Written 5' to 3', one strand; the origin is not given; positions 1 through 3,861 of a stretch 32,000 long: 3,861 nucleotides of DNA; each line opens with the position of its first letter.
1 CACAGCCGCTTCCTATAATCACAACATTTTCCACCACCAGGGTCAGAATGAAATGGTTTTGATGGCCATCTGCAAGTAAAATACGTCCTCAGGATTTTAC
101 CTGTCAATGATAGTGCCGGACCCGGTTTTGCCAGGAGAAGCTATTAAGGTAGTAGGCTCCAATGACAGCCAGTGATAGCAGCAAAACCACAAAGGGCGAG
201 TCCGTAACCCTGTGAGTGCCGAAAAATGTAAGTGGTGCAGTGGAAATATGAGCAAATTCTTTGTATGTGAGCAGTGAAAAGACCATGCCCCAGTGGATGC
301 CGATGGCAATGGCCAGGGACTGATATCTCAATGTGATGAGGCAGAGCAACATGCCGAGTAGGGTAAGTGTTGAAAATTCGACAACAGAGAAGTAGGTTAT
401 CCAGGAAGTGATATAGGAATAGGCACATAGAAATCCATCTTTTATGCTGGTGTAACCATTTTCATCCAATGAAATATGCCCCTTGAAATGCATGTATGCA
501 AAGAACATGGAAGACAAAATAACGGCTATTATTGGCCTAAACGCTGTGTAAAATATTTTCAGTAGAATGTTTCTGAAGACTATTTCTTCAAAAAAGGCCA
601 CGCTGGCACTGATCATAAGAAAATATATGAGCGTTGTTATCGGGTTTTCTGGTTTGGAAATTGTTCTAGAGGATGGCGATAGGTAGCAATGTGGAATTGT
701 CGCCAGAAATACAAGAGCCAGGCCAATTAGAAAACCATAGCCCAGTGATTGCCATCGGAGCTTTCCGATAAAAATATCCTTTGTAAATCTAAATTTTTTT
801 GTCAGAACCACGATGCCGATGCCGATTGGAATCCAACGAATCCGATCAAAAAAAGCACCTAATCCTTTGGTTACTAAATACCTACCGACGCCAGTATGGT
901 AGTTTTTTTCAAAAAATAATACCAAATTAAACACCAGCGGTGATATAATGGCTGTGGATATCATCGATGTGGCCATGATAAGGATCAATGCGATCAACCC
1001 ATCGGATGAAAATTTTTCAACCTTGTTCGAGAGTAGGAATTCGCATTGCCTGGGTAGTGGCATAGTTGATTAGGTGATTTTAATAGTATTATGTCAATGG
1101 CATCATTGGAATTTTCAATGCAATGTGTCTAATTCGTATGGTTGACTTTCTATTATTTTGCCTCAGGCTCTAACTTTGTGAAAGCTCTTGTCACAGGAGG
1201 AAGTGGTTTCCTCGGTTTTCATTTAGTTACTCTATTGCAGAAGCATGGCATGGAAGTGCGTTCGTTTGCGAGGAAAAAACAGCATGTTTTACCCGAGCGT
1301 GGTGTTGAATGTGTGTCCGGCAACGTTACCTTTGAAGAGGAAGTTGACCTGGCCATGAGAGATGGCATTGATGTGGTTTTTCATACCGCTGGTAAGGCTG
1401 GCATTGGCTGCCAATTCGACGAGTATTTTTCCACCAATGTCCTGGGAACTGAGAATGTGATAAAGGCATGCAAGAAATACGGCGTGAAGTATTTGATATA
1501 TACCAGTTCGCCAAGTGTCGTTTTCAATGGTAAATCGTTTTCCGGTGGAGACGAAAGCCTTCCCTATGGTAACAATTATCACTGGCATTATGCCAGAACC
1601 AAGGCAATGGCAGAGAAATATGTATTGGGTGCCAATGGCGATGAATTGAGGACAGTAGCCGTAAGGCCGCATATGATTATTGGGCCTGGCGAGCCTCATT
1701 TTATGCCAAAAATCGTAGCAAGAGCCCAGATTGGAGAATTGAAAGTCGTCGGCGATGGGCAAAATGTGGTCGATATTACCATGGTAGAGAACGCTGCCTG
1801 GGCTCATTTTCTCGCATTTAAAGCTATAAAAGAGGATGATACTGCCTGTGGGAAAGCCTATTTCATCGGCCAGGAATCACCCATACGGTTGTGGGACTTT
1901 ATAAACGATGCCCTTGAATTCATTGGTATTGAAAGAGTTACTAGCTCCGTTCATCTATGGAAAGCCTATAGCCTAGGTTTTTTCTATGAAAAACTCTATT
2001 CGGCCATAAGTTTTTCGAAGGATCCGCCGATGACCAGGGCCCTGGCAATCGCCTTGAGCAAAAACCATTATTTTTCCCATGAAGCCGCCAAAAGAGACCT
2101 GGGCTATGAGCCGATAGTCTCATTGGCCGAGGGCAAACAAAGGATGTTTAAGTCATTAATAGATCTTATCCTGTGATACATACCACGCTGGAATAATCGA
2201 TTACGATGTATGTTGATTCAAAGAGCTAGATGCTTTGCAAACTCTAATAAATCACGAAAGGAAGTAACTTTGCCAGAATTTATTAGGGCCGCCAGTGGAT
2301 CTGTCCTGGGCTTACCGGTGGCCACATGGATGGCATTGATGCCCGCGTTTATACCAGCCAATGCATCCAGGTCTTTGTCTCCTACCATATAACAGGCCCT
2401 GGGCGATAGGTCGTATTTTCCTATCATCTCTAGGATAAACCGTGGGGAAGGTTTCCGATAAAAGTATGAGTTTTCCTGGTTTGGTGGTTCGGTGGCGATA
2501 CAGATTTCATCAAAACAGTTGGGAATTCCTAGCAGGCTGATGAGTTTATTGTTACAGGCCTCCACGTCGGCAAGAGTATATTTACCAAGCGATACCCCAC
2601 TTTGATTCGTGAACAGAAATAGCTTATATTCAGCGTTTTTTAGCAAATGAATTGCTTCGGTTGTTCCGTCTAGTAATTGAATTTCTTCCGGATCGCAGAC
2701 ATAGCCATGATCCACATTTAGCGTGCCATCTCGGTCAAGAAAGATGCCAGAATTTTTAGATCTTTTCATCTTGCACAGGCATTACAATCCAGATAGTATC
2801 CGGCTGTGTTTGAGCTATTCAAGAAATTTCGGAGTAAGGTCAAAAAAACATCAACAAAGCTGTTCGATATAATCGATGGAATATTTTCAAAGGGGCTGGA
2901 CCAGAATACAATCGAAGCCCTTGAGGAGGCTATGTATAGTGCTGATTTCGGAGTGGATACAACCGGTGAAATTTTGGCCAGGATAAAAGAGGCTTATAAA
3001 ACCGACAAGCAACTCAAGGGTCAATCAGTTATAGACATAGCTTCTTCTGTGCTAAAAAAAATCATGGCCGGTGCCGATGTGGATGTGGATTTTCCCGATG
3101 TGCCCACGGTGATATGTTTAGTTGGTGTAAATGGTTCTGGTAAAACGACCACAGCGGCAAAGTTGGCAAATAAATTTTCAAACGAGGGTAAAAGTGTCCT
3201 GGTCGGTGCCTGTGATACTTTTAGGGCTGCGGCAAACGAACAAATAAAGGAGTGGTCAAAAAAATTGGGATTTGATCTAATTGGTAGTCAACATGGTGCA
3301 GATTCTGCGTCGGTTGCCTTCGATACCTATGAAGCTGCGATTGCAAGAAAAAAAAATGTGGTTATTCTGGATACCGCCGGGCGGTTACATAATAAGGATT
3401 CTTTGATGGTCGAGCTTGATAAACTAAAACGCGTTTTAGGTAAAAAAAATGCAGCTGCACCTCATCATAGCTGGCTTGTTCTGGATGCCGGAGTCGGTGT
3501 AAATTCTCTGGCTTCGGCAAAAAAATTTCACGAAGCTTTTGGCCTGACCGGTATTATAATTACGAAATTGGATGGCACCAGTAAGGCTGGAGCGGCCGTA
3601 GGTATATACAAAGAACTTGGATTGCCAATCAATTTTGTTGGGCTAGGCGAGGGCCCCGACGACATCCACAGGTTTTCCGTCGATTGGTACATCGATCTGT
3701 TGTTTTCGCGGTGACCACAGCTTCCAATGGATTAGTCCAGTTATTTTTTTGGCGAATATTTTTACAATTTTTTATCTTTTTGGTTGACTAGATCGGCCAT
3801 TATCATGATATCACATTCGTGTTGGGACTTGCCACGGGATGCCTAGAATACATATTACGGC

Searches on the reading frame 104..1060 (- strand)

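Call 13: search_protein_families(library=pfam, proteins=[window:104-1060:-], max_evalue=0.01)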
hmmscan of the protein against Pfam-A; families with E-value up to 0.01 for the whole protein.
window:104-1060:- (318 aa): 1 family
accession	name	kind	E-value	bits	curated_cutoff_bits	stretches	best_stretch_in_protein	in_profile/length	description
PF02517.21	Rce1-like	-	7.1e-13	49.1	22.4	1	142-259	3-90/93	Type II CAAX prenyl endopeptidase Rce1-like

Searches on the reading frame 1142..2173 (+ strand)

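Call 13: search_protein_families(library=pfam, proteins=[window:1142-2173:+], max_evalue=0.01)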
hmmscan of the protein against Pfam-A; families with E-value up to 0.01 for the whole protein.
window:1142-2173:+ (344 aa): 8 families
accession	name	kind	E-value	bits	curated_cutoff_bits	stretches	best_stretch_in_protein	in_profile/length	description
PF01073.25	3Beta_HSD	-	4.4e-57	193.7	22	1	16-265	1-272/280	3-beta hydroxysteroid dehydrogenase/isomerase family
PF01370.27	Epimerase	-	3.7e-36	125.2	20.9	1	15-234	1-233/240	NAD dependent epimerase/dehydratase family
PF07993.18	NAD_binding_4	-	3.6e-17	62.8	20.1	1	72-185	85-211/258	Male sterility protein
PF13460.12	NAD_binding_10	-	8.7e-16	58.8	27.2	1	19-178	1-145/184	NAD(P)H-binding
PF16363.11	GDP_Man_Dehyd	-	1.2e-14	55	27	1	16-335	1-332/332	GDP-mannose 4,6 dehydratase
PF04321.23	RmlD_sub_bind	-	1.2e-11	44.6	27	1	14-232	2-203/287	RmlD substrate binding domain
PF02719.21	Polysacc_synt_2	-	1.6e-07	31.2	20.2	1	31-123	28-128/293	Polysaccharide biosynthesis protein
PF05368.20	NmrA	-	2.5e-07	31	27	1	16-123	6-107/298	NmrA-like family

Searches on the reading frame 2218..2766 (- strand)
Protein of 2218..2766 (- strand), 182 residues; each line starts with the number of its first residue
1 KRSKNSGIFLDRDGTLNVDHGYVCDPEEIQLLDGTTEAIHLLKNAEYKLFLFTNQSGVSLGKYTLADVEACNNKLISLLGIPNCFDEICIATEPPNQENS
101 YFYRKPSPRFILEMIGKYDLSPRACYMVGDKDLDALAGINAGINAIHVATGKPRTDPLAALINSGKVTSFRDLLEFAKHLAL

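Call 13: search_protein_families(library=pfam, proteins=[window:2218-2766:-], max_evalue=0.01)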
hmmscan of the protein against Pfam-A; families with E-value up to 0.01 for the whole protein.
window:2218-2766:- (182 aa): 5 families
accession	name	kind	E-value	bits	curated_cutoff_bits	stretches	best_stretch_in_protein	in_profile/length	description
PF13242.12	Hydrolase_like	-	5.8e-13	49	22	1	103-160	2-60/75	HAD-hyrolase-like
PF00702.32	Hydrolase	-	6.8e-12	46.6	26.4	1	23-142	91-191/191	haloacid dehalogenase-like hydrolase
PF13419.12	HAD_2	-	1.1e-11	45.7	23.8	1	27-148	76-178/178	Haloacid dehalogenase-like hydrolase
PF08645.17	PNK3P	-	3.3e-05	24.1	22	1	31-130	29-125/161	Polynucleotide kinase 3 phosphatase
PF13344.12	Hydrolase_6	-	0.0019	18.6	27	1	8-63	1-47/101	Haloacid dehalogenase-like hydrolase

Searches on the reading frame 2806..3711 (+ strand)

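Call 13: search_protein_families(library=pfam, proteins=[window:2806-3711:+], max_evalue=0.01)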
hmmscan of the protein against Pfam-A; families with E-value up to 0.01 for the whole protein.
window:2806-3711:+ (302 aa): 25 families
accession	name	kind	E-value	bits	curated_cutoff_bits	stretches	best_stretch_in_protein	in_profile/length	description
PF00448.28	SRP54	-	3e-66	223.2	22.7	1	100-300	1-195/196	SRP54-type protein, GTPase domain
PF02881.24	SRP54_N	-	7.7e-09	36.1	22.4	1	17-78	3-70/75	SRP54-type protein, helical bundle domain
PF01656.29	CbiA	-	9.5e-07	29.3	25.4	1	110-260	9-89/125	CobQ/CobB/MinD/ParA nucleotide binding domain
PF13401.12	AAA_22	-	9.3e-06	26.4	27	1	101-206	6-106/130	AAA domain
PF06414.18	Zeta_toxin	-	1.7e-05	24.8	22.3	1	99-191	15-103/199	Zeta toxin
PF13191.12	AAA_16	-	6.3e-05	24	32.6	1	101-227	25-139/167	AAA ATPase domain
PF13671.12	AAA_33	-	7.1e-05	23.6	27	1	102-191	1-78/143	AAA domain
PF13604.12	AAA_30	-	9.1e-05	22.7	27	1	102-198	20-104/191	AAA domain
PF13207.12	AAA_17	-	0.00013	22.7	27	1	106-202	1-90/136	AAA domain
PF20720.3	nSTAND3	-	0.00072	19.7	27.2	1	102-133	19-51/155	Novel STAND NTPase 3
PF00005.33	ABC_tran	-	0.0014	19.6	25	1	102-155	13-62/137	ABC transporter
PF02223.23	Thymidylate_kin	-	0.0023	18.1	27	1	107-132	3-28/185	Thymidylate kinase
PF01583.26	APS_kinase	-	0.0027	18.2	21.1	1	101-146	3-48/152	Adenylylsulphate kinase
PF13614.12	AAA_31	-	0.0028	18.1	27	1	110-142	12-44/177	AAA domain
PF00004.35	AAA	-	0.0029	18.5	21.2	1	103-198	1-73/131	ATPase family associated with various cellular activities (AAA)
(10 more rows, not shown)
